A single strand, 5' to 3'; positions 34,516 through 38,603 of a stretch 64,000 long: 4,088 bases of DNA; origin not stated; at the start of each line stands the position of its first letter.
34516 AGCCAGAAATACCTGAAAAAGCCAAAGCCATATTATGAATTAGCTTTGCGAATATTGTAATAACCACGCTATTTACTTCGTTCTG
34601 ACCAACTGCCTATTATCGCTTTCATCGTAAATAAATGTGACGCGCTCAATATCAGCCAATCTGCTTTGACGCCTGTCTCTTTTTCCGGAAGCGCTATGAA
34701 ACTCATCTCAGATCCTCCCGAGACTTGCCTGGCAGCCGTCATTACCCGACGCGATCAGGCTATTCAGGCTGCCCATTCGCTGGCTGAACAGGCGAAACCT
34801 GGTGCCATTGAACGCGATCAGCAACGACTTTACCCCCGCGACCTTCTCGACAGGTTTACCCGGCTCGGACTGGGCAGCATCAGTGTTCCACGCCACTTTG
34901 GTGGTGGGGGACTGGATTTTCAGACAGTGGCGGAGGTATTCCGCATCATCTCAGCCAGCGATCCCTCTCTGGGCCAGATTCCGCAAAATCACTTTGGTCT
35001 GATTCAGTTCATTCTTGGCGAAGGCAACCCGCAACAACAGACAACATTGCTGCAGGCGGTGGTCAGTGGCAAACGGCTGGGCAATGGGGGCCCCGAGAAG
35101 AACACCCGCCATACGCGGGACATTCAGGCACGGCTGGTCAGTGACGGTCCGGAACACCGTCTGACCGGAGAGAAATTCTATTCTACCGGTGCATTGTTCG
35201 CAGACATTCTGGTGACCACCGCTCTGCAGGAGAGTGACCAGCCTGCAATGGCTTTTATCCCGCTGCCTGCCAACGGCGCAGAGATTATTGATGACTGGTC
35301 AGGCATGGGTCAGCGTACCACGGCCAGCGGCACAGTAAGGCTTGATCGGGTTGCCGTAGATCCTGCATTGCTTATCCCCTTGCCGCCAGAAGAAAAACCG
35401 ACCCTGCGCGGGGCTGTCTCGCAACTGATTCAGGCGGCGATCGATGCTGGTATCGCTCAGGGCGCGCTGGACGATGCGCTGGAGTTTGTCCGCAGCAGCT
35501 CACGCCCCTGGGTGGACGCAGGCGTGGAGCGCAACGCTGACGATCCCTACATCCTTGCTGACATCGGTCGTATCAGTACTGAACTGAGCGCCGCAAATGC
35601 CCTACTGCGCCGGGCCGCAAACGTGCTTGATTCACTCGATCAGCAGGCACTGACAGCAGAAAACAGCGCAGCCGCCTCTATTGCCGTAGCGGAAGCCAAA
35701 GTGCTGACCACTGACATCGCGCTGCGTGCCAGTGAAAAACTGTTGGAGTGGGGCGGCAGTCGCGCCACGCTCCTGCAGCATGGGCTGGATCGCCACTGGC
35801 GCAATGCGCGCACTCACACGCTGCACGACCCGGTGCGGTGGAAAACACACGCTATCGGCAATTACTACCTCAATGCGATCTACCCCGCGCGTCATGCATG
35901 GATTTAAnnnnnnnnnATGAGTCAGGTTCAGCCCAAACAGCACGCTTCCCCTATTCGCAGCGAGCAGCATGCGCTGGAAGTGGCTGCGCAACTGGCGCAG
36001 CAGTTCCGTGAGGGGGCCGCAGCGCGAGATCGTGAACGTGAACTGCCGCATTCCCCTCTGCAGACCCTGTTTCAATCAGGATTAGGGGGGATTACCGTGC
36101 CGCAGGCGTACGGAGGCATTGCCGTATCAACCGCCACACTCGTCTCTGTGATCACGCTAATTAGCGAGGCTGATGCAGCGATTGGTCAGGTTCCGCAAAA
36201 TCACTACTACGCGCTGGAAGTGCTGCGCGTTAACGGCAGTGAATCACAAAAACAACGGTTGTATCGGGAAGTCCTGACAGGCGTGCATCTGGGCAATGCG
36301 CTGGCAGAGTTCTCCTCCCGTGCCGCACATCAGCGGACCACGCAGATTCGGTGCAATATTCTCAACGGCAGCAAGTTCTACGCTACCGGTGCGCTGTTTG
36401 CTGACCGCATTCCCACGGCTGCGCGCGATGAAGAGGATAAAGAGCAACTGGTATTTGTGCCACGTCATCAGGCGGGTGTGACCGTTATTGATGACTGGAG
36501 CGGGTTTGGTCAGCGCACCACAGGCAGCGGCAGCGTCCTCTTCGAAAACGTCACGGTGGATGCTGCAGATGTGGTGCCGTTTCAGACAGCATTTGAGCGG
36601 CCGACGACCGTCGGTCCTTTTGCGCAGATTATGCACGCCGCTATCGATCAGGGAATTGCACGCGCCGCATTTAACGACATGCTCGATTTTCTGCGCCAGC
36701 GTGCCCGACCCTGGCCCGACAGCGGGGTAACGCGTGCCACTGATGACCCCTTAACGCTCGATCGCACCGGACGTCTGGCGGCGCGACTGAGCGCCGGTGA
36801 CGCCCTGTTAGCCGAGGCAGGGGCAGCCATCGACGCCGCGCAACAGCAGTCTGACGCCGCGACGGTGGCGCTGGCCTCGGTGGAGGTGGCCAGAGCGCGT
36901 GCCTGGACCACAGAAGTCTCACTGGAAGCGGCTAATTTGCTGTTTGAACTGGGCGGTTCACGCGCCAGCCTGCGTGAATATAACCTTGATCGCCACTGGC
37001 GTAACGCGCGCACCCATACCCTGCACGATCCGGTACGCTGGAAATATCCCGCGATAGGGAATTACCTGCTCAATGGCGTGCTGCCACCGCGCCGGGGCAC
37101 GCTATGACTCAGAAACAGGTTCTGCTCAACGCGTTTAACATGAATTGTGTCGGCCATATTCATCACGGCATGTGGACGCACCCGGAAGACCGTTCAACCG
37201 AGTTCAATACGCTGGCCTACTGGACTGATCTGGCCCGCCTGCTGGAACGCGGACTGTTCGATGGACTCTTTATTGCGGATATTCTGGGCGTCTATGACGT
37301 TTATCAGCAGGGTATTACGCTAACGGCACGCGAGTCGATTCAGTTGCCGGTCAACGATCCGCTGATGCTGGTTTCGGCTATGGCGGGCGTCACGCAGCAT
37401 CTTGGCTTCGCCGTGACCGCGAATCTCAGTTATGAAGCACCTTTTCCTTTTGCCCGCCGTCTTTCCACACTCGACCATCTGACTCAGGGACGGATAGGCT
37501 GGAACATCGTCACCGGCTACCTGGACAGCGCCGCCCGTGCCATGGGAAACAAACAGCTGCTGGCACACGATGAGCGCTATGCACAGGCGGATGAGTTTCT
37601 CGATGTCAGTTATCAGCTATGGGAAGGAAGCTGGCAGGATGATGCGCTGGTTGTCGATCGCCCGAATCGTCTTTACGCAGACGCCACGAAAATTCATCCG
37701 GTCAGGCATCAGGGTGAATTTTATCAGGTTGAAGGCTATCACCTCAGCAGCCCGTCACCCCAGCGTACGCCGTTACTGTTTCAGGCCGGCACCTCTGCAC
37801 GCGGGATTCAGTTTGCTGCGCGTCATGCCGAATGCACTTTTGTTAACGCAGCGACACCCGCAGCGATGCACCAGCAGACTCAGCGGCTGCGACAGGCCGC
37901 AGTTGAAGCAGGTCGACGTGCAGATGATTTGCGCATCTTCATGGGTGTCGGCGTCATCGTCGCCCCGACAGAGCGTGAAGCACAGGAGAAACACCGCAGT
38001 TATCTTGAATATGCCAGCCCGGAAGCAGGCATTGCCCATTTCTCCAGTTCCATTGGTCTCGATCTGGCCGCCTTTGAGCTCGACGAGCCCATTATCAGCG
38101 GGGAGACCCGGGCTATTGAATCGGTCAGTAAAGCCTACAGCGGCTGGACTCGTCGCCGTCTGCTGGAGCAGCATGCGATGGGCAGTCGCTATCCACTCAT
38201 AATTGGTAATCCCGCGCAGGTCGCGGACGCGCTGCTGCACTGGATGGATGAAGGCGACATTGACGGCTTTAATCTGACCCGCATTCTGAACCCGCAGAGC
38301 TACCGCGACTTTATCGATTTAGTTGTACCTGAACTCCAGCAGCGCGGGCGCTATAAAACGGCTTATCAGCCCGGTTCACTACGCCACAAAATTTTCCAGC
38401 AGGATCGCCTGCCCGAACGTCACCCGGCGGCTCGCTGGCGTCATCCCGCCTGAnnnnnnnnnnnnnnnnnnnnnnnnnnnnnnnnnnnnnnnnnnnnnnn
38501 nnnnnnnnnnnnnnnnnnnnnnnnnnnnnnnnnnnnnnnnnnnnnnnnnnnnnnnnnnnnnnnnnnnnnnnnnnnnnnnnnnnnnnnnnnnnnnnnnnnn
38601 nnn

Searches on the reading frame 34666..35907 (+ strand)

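Call 65: search_protein_families(library=pfam, proteins=[window:34666-35907:+], max_evalue=0.00001)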
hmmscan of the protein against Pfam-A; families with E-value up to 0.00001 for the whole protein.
window:34666-35907:+ (413 aa): 3 families
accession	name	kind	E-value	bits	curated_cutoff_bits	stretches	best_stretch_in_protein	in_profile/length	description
PF08028.16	Acyl-CoA_dh_2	-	2.6e-19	70.3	22.7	1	254-388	1-130/134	Acyl-CoA dehydrogenase, C-terminal domain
PF02771.21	Acyl-CoA_dh_N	-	4.9e-13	49.9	22.9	1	38-136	14-113/113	Acyl-CoA dehydrogenase, N-terminal domain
PF00441.29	Acyl-CoA_dh_1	-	1.4e-08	35.4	22.4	1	256-385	18-132/150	Acyl-CoA dehydrogenase, C-terminal domain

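Call 66: search_protein_families(library=ncbifam, proteins=[window:34666-35907:+], max_evalue=1e-20)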
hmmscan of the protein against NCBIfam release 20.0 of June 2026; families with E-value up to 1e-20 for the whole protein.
window:34666-35907:+ (413 aa): 4 families
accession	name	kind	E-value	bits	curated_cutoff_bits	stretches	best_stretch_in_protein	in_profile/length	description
TIGR04022.1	sulfur_SfnB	equivalog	1.9e-159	530.8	430.9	1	23-413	1-391/391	SfnB family sulfur acquisition oxidoreductase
NF043015.1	DibenthMonoxDszC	equivalog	8.1e-68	229.1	850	1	27-407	13-409/415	dibenzothiophene monooxygenase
NF049984.1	Rv1679_FadE16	equivalog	7.9e-23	81.3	600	1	40-389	9-352/371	Rv1679 family acyl-CoA dehydrogenase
NF042439.1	SulpropCoADesulf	equivalog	3.1e-21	75.6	600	1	35-386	3-354/379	3-sulfinopropanoyl-CoA desulfinase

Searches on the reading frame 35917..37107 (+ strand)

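Call 65: search_protein_families(library=pfam, proteins=[window:35917-37107:+], max_evalue=0.00001)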
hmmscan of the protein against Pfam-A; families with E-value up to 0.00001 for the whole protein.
window:35917-37107:+ (396 aa): 4 families
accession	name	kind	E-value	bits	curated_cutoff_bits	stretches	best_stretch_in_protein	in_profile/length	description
PF08028.16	Acyl-CoA_dh_2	-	1.4e-20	74.3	22.7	1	238-371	1-130/134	Acyl-CoA dehydrogenase, C-terminal domain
PF02771.21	Acyl-CoA_dh_N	-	7.1e-13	49.4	22.9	1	21-122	10-112/113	Acyl-CoA dehydrogenase, N-terminal domain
PF00441.29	Acyl-CoA_dh_1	-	9.3e-11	42.5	22.4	1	238-368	16-132/150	Acyl-CoA dehydrogenase, C-terminal domain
PF02770.24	Acyl-CoA_dh_M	-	2.9e-07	31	33.3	1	128-212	12-97/97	Acyl-CoA dehydrogenase, middle domain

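Call 66: search_protein_families(library=ncbifam, proteins=[window:35917-37107:+], max_evalue=1e-20)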
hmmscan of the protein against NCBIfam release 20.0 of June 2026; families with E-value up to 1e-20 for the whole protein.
window:35917-37107:+ (396 aa): 2 families
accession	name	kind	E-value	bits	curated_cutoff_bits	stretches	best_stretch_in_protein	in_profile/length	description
TIGR04022.1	sulfur_SfnB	equivalog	7.7e-169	561.7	430.9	1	11-395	2-390/391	SfnB family sulfur acquisition oxidoreductase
NF043015.1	DibenthMonoxDszC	equivalog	1.3e-61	208.6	850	1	8-390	6-409/415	dibenzothiophene monooxygenase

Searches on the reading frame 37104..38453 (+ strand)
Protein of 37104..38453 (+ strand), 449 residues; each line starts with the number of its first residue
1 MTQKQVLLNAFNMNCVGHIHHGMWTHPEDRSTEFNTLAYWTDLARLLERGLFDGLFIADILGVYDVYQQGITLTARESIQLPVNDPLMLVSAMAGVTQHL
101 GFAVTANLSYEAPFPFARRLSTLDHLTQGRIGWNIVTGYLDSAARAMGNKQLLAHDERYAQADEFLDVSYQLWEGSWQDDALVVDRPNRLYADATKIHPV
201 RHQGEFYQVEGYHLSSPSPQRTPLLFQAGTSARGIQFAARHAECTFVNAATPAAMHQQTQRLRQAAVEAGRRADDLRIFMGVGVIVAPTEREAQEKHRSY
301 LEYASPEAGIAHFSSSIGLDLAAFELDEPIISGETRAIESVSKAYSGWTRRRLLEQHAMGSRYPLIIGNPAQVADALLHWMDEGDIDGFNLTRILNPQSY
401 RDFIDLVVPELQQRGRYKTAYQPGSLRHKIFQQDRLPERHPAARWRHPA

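Call 65: search_protein_families(library=pfam, proteins=[window:37104-38453:+], max_evalue=0.00001)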
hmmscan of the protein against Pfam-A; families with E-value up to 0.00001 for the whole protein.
window:37104-38453:+ (449 aa): 1 family
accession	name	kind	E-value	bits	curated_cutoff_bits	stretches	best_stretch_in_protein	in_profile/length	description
PF00296.26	Bac_luciferase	-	2.4e-45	155.7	27.9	1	26-382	11-309/314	Luciferase-like monooxygenase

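Call 66: search_protein_families(library=ncbifam, proteins=[window:37104-38453:+], max_evalue=1e-20)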
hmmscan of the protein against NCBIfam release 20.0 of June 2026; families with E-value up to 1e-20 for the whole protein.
window:37104-38453:+ (449 aa): 5 families
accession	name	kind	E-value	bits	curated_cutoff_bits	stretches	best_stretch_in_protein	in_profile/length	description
TIGR03860.1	FMN_nitrolo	subfamily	5.4e-158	526.2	279.7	1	8-429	1-422/422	NtaA/DmoA family FMN-dependent monooxygenase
TIGR04021.1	LLM_DMSO2_sfnG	equivalog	1.2e-24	87.4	382.95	0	200-308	154-260/350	dimethylsulfone monooxygenase SfnG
TIGR03619.1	F420_Rv2161c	subfamily_domain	7.9e-24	84.6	166.9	0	42-175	2-132/247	TIGR03619 family F420-dependent LLM class oxidoreductase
NF001939.1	PRK00719.1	subfamily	2.2e-21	76.1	510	0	84-306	53-249/373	alkanesulfonate monooxygenase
TIGR03565.1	alk_sulf_monoox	equivalog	2.7e-21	76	518.2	0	83-301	52-244/346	FMNH2-dependent alkanesulfonate monooxygenase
